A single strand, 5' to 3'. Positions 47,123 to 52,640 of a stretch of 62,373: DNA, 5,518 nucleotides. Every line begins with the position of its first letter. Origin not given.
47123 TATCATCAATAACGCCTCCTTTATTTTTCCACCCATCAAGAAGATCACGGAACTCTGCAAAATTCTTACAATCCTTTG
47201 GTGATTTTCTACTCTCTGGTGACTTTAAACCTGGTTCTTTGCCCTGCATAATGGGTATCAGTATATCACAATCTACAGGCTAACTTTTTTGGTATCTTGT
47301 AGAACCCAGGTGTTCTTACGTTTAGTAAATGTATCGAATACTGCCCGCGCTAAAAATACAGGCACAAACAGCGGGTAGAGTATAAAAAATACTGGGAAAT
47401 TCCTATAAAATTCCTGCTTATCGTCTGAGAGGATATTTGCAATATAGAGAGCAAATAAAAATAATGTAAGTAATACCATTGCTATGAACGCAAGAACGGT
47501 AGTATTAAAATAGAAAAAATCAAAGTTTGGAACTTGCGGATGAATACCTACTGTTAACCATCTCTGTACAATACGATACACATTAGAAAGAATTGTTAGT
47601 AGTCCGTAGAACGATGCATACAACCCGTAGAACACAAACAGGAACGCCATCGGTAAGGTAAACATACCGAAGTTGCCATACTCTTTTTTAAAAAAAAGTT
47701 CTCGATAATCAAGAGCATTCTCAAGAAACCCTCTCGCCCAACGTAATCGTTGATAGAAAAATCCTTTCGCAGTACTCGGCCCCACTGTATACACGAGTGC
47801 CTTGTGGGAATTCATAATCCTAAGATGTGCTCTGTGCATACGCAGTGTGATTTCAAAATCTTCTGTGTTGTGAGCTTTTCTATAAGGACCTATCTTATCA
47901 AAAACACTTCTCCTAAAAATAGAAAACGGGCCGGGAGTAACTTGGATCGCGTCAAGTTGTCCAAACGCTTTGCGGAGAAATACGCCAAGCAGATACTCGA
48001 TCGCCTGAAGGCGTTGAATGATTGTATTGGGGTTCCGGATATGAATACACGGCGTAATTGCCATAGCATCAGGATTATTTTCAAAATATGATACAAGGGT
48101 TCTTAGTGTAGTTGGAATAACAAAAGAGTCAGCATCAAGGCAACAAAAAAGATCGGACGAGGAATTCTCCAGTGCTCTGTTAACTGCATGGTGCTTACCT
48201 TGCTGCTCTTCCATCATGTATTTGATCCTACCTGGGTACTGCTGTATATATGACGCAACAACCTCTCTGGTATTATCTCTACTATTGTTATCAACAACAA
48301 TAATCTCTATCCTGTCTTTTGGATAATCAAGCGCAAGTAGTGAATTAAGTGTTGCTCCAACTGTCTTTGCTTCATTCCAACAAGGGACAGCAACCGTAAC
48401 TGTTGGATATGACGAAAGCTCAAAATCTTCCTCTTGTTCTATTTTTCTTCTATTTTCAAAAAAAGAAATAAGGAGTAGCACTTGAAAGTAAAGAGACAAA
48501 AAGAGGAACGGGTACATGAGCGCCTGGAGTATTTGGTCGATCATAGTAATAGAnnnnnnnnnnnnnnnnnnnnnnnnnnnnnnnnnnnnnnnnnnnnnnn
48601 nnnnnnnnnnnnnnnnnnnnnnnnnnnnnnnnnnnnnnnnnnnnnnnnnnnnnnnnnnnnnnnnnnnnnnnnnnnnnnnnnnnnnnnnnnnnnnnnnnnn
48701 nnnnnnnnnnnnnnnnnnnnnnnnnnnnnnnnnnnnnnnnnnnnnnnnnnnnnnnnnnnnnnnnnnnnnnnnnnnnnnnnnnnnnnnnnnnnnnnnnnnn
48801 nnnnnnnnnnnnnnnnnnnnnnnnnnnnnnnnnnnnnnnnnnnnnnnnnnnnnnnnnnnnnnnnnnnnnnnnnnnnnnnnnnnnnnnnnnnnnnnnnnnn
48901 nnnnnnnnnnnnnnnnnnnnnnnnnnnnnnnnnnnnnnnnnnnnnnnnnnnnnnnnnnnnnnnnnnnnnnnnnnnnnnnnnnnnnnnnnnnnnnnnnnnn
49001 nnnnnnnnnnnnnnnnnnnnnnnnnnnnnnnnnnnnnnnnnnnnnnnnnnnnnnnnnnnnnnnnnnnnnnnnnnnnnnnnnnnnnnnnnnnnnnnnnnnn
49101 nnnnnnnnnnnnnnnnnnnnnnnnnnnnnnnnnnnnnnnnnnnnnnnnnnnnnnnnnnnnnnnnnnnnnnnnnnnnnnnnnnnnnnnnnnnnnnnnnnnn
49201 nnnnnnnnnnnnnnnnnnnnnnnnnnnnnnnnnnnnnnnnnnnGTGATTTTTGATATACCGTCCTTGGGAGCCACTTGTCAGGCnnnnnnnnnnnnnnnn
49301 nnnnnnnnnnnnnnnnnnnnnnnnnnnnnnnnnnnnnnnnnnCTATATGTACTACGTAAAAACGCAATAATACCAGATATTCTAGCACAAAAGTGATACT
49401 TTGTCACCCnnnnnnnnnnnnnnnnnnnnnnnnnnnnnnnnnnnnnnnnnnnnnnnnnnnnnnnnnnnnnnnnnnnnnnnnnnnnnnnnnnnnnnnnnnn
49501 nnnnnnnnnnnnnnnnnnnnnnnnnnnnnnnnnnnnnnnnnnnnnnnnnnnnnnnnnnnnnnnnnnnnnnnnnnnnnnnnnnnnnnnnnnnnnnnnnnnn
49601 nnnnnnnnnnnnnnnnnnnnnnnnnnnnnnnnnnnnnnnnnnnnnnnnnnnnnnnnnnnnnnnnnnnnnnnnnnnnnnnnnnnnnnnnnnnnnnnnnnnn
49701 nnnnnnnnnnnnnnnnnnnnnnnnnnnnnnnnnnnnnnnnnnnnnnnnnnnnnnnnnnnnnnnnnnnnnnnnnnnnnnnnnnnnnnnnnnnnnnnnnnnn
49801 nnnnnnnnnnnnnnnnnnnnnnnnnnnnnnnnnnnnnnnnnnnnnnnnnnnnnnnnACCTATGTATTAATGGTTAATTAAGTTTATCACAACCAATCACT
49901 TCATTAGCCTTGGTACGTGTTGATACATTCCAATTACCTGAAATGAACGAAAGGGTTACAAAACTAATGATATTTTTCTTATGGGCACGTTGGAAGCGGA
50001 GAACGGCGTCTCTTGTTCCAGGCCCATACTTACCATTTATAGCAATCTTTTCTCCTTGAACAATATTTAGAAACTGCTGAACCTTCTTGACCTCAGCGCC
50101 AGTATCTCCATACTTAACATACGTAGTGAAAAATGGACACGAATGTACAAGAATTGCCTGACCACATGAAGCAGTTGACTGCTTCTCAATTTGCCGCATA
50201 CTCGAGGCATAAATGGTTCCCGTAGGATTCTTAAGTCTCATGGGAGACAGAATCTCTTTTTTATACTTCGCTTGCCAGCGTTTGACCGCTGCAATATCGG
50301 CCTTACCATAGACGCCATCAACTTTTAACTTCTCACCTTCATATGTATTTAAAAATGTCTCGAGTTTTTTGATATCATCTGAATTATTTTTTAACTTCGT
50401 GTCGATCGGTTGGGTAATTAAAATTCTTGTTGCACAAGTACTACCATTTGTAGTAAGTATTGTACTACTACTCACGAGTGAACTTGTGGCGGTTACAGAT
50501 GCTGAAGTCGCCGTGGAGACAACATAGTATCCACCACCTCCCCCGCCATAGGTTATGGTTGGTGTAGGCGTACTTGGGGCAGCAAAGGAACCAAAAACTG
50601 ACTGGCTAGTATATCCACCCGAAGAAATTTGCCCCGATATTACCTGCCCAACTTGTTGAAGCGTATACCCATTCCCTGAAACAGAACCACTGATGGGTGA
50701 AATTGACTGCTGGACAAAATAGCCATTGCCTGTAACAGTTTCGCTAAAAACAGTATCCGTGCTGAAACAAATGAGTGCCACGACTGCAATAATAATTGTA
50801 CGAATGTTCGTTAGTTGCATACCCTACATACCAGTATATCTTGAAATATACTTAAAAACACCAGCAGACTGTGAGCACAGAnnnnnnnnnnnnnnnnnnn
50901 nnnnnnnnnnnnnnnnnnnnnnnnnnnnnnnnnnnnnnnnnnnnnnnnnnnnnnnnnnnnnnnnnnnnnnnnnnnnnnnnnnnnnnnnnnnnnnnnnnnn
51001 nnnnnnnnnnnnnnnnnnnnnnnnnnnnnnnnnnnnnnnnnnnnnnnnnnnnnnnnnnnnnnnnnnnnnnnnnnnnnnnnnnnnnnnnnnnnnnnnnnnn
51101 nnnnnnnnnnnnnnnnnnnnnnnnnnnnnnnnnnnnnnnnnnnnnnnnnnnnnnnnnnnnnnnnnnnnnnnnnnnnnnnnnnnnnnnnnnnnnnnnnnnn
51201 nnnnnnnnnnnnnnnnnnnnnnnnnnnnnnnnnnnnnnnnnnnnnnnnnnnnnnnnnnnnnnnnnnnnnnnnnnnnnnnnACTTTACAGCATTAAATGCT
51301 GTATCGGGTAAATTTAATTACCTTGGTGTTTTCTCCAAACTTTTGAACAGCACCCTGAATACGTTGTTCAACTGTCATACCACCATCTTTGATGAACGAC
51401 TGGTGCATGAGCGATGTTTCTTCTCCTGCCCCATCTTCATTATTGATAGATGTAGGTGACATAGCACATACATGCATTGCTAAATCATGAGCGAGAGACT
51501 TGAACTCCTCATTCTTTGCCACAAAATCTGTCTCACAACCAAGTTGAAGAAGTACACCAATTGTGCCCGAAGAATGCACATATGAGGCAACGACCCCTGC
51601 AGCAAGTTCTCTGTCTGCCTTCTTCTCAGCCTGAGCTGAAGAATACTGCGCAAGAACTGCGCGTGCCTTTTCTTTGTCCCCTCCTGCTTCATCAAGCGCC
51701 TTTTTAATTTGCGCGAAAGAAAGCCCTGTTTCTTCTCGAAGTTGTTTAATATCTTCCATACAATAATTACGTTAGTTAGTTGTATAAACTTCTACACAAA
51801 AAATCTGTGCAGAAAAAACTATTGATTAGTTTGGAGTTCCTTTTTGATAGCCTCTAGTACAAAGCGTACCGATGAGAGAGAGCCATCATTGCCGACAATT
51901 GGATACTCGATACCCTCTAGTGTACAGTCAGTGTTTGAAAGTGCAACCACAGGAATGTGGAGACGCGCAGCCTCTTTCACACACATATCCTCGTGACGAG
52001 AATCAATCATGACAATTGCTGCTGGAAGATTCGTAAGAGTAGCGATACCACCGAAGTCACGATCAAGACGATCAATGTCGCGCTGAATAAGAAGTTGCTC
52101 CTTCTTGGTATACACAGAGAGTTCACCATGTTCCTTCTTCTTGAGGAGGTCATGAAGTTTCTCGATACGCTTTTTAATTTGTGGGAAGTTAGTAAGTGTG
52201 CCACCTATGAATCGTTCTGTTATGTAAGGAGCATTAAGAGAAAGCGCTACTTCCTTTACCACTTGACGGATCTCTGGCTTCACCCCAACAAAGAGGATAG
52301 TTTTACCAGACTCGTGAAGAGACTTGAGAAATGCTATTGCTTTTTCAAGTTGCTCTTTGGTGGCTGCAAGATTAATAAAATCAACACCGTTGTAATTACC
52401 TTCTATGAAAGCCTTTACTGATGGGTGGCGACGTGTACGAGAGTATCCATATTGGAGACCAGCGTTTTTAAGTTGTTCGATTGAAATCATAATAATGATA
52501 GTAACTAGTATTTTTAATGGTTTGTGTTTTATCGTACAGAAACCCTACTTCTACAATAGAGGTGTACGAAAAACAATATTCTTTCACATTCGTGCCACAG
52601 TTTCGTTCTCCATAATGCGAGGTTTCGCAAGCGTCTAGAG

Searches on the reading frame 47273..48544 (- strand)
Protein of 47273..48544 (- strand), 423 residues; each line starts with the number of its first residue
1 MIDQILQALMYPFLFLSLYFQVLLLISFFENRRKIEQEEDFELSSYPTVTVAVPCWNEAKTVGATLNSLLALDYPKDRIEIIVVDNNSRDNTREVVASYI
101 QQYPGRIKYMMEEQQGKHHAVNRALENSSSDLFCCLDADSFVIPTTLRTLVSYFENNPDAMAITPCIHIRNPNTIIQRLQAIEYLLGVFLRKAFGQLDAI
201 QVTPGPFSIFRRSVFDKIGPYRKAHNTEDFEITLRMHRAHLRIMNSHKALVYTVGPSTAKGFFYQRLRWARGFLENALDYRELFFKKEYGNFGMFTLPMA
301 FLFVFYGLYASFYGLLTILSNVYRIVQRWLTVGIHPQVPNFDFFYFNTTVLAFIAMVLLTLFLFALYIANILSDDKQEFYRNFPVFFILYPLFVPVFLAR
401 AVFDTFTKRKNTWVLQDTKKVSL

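Call 110: search_protein_families(library=pfam, proteins=[window:47273-48544:-], max_evalue=0.001)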
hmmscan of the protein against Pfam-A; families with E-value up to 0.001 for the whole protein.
window:47273-48544:- (423 aa): 8 families
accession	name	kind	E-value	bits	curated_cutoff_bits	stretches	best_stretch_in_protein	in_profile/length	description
PF00535.33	Glycos_transf_2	-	4.5e-35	121.5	23.3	1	50-219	1-168/168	Glycosyl transferase family 2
PF13641.12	Glyco_tranf_2_3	-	5.1e-33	115.4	27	1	47-272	1-230/230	Glycosyltransferase like family 2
PF13632.12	Glyco_trans_2_3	-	3.6e-18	66.6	27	1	134-362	3-192/198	Glycosyl transferase family group 2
PF13506.12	Glyco_transf_21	-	8e-12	45.4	21.7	1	117-271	18-174/174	Glycosyl transferase family 21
PF10111.15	Glyco_tranf_2_2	-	5.4e-11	42.9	27.3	1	62-253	15-216/276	Glycosyltransferase like family 2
PF03142.21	Chitin_synth_2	-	3.4e-09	36.3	27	1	132-213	204-287/527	Chitin synthase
PF13556.12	HTH_30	-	0.00049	20.3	27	0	147-193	2-47/59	PucR C-terminal helix-turn-helix domain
PF13704.12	Glyco_tranf_2_4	-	0.0005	20.9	27.5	1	57-146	2-88/98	Glycosyl transferase family 2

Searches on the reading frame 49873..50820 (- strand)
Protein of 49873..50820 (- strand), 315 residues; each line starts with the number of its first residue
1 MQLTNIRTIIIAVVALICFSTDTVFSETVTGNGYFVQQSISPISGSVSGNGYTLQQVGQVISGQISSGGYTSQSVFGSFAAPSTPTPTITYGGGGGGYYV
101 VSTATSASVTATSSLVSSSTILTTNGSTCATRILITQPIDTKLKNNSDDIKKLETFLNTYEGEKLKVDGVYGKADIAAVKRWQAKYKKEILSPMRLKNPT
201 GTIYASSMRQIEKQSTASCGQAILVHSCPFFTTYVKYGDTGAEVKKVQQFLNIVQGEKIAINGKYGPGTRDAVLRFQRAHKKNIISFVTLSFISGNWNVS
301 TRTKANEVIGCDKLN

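Call 110: search_protein_families(library=pfam, proteins=[window:49873-50820:-], max_evalue=0.001)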
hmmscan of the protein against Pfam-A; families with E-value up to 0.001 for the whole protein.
window:49873-50820:- (315 aa): 1 family
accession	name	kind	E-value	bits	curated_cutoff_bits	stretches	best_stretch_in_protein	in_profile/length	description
PF01471.23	PG_binding_1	-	1.1e-13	51.6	23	1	240-280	1-41/57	Putative peptidoglycan binding domain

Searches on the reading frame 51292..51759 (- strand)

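Call 110: search_protein_families(library=pfam, proteins=[window:51292-51759:-], max_evalue=0.001)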
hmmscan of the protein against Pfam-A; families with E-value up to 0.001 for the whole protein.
window:51292-51759:- (155 aa): 1 family
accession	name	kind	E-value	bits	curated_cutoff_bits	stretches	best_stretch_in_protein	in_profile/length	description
PF00889.24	EF_TS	-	1.1e-17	64.8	27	2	68-153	1-75/204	Elongation factor TS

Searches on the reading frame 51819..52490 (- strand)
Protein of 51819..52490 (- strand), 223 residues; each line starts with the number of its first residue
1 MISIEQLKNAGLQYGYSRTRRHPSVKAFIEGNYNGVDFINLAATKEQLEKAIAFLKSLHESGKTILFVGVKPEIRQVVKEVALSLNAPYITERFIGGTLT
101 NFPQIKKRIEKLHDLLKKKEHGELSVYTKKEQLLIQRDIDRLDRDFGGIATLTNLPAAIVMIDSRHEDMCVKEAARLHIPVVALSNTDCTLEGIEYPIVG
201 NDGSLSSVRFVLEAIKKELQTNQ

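Call 110: search_protein_families(library=pfam, proteins=[window:51819-52490:-], max_evalue=0.001)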
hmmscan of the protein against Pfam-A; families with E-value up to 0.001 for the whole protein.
window:51819-52490:- (223 aa): 1 family
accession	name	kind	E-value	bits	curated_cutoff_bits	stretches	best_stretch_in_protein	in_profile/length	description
PF00318.25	Ribosomal_S2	-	2.6e-59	200.5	26.1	1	9-217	3-211/216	Ribosomal protein S2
